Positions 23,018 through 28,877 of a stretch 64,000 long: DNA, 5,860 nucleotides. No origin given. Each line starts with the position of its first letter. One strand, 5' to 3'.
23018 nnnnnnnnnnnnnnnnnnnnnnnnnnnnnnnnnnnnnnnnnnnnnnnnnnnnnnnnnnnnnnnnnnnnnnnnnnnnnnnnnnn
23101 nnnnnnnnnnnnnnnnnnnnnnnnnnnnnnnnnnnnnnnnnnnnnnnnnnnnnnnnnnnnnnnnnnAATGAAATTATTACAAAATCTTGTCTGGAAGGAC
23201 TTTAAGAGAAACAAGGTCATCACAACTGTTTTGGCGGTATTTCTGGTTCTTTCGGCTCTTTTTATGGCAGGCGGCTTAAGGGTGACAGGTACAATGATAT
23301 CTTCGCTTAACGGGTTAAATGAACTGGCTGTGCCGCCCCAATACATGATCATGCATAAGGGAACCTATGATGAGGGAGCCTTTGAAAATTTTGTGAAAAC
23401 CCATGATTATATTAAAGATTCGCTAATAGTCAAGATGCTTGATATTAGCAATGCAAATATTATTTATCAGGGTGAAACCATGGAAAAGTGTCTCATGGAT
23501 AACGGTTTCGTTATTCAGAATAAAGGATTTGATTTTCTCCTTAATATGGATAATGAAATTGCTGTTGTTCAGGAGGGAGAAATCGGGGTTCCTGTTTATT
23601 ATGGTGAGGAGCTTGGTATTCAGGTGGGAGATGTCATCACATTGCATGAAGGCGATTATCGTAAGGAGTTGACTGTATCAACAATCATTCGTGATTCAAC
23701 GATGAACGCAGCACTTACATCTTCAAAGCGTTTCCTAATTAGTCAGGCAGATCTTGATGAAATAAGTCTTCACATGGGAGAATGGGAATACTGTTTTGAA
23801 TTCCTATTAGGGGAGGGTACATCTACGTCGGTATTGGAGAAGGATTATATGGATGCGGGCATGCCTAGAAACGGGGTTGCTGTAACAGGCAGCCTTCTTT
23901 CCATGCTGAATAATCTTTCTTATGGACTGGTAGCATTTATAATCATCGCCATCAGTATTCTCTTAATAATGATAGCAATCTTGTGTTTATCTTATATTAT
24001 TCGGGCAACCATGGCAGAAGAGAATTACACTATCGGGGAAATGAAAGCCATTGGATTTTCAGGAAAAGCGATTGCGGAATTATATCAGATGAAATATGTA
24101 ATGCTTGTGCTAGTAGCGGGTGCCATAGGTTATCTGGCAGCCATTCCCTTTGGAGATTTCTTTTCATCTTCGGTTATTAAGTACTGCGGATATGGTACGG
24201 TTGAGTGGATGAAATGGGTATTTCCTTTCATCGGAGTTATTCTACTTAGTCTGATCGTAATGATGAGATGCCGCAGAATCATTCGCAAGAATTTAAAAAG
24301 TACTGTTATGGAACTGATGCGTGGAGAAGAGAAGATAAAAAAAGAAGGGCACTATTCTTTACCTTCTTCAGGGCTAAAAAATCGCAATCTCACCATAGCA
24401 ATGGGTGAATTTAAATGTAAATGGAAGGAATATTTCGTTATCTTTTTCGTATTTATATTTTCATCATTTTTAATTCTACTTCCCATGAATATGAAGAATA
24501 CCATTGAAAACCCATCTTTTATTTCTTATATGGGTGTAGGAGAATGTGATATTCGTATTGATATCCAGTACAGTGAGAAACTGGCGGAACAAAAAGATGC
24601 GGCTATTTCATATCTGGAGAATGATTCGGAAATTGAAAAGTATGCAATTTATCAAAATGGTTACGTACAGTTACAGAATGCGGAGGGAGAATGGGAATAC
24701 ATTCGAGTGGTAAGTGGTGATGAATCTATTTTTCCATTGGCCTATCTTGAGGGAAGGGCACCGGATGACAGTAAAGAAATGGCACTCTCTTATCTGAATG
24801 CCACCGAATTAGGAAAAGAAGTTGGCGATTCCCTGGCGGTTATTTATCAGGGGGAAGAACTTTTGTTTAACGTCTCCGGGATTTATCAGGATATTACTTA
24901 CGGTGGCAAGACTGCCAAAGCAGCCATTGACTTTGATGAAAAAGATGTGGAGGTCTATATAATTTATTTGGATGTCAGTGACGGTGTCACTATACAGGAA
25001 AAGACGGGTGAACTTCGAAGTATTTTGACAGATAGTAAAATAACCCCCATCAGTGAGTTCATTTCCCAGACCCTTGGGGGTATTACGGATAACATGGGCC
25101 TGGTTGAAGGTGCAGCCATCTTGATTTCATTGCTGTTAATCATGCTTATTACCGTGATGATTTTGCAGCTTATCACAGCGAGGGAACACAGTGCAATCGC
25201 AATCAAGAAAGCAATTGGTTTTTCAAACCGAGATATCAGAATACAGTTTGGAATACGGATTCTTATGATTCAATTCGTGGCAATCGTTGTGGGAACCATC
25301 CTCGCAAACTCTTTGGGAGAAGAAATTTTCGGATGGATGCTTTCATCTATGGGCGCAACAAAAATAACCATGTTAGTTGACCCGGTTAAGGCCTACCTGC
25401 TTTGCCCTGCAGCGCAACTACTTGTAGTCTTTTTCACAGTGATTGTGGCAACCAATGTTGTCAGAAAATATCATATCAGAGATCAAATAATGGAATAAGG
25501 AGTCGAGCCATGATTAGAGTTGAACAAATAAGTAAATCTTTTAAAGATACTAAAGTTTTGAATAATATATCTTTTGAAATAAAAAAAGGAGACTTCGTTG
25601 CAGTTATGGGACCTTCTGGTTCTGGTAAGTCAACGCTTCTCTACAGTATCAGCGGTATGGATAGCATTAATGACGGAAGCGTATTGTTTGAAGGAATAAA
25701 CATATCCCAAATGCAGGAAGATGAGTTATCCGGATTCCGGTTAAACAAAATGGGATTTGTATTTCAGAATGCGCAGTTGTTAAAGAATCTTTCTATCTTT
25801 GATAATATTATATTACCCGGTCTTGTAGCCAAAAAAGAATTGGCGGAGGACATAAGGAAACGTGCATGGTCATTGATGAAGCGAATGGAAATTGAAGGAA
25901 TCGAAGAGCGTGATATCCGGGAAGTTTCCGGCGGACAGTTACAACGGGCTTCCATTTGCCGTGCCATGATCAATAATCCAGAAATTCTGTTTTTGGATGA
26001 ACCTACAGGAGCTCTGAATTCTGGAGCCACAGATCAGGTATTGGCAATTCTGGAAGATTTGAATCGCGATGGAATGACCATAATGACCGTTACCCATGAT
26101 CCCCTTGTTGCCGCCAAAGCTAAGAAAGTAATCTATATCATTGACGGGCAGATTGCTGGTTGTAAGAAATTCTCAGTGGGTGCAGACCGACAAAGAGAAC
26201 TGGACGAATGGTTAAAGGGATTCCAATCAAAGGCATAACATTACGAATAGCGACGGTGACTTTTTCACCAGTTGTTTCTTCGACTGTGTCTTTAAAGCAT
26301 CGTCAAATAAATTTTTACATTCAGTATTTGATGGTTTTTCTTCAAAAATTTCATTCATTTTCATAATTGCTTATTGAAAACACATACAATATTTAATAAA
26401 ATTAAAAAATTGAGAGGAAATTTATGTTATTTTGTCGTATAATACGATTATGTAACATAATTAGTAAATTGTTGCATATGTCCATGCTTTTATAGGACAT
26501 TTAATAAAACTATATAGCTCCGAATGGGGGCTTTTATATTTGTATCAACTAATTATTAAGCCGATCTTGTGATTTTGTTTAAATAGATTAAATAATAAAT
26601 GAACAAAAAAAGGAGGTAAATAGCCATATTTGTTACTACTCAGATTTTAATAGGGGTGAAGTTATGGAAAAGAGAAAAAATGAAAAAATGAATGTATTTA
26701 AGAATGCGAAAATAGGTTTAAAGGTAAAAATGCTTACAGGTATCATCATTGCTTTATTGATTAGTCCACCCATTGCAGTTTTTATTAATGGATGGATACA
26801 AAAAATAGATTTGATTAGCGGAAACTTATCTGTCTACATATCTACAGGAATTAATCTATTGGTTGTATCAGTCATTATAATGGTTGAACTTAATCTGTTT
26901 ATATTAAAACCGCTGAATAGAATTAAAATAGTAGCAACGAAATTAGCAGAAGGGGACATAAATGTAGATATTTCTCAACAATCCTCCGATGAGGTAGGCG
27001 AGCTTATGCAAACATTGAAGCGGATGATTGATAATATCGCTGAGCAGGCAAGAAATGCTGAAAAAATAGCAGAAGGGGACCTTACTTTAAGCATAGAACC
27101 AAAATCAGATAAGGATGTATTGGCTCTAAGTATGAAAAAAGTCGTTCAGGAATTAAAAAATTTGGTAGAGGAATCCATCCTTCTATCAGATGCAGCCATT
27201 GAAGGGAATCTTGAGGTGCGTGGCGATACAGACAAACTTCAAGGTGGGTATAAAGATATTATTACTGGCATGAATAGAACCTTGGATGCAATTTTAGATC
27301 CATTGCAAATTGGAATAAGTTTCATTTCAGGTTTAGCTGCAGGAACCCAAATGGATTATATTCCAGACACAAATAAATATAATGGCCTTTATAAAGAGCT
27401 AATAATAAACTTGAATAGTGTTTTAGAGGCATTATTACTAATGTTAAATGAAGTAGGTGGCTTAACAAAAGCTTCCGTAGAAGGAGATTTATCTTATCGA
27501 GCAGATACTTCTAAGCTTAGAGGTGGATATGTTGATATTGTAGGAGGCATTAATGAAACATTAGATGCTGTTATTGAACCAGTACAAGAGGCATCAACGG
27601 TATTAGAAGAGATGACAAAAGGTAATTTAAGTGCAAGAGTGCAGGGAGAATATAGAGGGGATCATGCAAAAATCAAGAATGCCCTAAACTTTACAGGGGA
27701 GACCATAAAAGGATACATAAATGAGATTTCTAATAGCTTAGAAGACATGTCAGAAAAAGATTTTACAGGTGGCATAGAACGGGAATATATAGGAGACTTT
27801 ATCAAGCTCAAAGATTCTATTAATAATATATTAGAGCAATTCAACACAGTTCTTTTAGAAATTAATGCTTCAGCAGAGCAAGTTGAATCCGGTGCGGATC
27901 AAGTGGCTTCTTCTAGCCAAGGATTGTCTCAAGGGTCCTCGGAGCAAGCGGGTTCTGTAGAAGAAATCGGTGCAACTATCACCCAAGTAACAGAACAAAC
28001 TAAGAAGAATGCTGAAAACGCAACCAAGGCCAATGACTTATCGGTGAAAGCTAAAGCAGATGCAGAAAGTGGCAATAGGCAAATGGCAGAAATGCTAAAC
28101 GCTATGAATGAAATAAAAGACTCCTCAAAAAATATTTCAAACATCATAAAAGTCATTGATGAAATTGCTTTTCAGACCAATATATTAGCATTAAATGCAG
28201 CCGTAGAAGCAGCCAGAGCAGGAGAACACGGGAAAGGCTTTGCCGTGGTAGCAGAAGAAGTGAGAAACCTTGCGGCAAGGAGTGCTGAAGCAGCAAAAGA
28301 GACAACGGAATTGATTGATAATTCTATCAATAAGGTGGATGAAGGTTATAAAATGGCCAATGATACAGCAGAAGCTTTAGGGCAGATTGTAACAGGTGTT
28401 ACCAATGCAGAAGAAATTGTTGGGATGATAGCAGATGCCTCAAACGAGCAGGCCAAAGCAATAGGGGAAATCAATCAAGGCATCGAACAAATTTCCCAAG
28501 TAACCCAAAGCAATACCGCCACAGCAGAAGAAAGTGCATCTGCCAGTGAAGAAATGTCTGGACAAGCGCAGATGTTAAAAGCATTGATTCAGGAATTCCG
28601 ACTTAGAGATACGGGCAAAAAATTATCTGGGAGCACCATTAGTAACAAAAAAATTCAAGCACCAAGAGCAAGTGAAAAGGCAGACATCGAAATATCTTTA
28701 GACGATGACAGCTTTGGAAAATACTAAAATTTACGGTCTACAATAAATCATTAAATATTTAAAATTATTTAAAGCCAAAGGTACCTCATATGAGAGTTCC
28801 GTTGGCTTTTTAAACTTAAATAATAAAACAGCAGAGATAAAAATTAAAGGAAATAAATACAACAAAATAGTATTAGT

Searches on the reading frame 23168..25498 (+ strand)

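Call 98: search_protein_families(library=pfam, proteins=[window:23168-25498:+], max_evalue=0.00001)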
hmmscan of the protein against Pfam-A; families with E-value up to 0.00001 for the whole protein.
window:23168-25498:+ (776 aa): 1 family
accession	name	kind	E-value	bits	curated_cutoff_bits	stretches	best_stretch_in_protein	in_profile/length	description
PF02687.27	FtsX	-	1.7e-16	60.8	25.5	2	649-768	2-118/120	FtsX-like permease C-terminal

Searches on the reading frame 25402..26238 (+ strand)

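Call 98: search_protein_families(library=pfam, proteins=[window:25402-26238:+], max_evalue=0.00001)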
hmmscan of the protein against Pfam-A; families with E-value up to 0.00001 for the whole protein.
window:25402-26238:+ (278 aa): 2 families
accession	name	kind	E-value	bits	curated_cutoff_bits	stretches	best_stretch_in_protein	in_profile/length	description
PF00005.33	ABC_tran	-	6.3e-33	114.7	25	1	53-202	1-136/137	ABC transporter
PF13304.12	AAA_21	-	9.1e-08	32.9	27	0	65-125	1-64/304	AAA domain, putative AbiEii toxin, Type IV TA system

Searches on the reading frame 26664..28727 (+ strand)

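Call 98: search_protein_families(library=pfam, proteins=[window:26664-28727:+], max_evalue=0.00001)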
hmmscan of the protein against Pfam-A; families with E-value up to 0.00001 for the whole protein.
window:26664-28727:+ (687 aa): 3 families
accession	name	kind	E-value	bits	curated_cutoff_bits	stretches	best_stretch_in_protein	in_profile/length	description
PF00015.26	MCPsignal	-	2.9e-53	180.7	34.6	1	458-614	2-172/172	Methyl-accepting chemotaxis protein (MCP) signalling domain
PF18947.5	HAMP_2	-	3.1e-41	139.6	24.3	2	285-349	2-66/67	HAMP domain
PF00672.30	HAMP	-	2.7e-17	63.2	25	1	79-126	5-52/53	HAMP domain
